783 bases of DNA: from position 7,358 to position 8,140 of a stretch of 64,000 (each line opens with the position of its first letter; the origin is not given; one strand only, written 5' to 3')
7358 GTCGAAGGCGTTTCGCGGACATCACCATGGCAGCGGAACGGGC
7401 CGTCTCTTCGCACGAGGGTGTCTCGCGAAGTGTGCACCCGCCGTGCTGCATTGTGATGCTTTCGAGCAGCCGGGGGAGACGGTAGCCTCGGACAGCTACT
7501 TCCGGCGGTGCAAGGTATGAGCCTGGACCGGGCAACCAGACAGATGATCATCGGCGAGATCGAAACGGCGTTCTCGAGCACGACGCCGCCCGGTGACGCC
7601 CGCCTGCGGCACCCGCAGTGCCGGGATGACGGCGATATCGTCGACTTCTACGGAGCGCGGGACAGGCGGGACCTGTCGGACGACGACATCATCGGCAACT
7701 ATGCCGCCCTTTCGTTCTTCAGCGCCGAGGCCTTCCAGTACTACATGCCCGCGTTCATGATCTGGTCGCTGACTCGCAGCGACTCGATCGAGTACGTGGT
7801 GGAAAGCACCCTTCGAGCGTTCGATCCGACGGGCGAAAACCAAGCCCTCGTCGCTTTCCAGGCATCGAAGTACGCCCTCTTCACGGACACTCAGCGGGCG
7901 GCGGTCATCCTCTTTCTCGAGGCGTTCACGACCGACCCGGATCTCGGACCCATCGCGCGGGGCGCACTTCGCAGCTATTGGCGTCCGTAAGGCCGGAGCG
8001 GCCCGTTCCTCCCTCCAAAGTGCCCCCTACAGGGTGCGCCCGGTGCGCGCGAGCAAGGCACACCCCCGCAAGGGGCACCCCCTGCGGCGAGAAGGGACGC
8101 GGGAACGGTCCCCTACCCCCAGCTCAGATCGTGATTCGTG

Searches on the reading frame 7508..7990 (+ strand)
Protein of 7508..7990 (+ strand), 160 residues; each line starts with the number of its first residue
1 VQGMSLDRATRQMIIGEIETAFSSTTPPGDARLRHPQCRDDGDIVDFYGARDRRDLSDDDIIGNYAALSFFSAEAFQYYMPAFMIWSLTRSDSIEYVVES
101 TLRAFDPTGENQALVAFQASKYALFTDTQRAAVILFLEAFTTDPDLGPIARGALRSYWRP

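Call 47: search_protein_families(library=pfam, proteins=[window:7508-7990:+], max_evalue=0.001)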
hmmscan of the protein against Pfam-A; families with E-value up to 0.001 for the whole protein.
window:7508-7990:+ (160 aa): 1 family
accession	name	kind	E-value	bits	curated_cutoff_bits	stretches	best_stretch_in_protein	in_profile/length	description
PF20461.3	DUF6714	-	3.9e-18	66.4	27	1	11-159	2-158/161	Family of unknown function (DUF6714)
